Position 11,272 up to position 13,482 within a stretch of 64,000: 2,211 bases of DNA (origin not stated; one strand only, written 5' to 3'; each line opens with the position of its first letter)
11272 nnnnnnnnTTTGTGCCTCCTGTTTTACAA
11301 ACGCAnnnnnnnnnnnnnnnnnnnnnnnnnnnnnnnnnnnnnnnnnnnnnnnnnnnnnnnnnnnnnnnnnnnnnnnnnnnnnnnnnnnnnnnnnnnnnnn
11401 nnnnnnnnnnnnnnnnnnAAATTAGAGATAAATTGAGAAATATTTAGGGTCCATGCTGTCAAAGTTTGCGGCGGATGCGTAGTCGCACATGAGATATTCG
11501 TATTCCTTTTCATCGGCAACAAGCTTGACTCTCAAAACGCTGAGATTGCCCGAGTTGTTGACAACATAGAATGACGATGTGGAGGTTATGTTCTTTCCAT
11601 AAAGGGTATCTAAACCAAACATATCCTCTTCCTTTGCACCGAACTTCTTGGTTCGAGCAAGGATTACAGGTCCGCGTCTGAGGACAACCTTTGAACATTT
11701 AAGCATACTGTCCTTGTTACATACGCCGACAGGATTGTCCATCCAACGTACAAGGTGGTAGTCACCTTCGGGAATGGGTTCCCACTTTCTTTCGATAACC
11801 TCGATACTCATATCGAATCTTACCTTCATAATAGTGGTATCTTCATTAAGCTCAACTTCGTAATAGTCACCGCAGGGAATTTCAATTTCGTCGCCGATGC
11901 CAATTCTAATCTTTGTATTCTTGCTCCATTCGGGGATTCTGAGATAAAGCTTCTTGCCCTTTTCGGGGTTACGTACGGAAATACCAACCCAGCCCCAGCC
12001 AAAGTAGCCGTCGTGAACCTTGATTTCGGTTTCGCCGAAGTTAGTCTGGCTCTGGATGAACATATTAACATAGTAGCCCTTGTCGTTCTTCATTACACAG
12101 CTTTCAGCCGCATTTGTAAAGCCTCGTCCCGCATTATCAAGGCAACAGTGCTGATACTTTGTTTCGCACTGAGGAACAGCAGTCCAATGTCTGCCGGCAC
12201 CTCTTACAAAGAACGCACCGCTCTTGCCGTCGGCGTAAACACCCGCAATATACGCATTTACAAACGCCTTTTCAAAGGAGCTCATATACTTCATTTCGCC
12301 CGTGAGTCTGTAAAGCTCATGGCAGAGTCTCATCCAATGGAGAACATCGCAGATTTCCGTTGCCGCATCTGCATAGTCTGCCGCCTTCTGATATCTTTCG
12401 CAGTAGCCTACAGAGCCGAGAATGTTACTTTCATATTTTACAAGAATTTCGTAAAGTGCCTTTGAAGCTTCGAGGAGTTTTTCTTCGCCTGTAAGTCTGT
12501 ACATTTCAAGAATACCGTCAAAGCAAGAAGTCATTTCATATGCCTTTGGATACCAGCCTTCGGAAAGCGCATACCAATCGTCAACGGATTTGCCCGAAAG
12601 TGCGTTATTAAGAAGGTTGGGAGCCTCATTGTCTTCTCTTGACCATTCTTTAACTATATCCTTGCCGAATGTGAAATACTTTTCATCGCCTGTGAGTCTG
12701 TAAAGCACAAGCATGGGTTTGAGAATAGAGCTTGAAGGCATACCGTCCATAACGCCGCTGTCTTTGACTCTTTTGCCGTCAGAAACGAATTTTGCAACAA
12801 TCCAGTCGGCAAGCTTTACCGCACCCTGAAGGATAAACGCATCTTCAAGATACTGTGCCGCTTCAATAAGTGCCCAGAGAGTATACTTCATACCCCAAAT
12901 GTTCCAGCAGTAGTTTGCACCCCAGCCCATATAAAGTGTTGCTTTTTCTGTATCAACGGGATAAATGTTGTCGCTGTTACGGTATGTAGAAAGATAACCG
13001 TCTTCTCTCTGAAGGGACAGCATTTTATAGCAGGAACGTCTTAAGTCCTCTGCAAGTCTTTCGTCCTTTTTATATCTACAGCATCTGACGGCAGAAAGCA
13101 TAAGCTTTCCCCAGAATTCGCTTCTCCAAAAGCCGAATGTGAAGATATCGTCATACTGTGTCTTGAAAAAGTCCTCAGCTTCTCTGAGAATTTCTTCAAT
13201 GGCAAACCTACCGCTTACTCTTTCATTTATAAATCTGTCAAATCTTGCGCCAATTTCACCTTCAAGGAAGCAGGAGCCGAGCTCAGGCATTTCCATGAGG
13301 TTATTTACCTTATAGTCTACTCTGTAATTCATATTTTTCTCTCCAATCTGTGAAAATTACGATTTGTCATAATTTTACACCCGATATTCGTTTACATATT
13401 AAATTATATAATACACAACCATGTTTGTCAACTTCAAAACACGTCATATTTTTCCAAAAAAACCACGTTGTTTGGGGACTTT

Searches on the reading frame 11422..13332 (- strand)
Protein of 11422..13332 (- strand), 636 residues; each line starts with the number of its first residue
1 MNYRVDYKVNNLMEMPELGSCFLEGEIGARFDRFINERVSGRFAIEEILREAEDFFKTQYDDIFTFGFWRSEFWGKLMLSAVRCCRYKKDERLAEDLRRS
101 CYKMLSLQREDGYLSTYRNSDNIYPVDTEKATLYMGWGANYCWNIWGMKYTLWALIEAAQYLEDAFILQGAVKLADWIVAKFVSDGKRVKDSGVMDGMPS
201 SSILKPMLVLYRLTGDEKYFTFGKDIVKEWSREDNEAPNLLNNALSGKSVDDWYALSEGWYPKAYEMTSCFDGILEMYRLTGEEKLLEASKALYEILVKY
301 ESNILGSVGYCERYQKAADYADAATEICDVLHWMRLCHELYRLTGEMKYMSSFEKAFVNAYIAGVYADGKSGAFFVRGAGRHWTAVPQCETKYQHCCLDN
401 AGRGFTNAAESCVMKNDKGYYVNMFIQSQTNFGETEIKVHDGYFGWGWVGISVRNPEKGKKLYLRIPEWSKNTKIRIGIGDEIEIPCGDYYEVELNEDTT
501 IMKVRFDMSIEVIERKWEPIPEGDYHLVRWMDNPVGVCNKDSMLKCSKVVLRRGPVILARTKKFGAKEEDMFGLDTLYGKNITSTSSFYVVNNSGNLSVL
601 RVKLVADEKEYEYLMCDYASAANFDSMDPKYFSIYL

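Call 75: search_protein_families(library=pfam, proteins=[window:11422-13332:-], max_evalue=0.00001)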
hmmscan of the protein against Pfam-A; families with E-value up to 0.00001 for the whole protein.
window:11422-13332:- (636 aa): 1 family
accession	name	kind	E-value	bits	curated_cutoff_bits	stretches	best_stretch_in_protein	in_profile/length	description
PF07944.18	Beta-AFase-like_GH127_cat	-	5.2e-27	95.3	24.9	1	69-407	55-373/376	Beta-L-arabinofuranosidase, GH127 catalytic domain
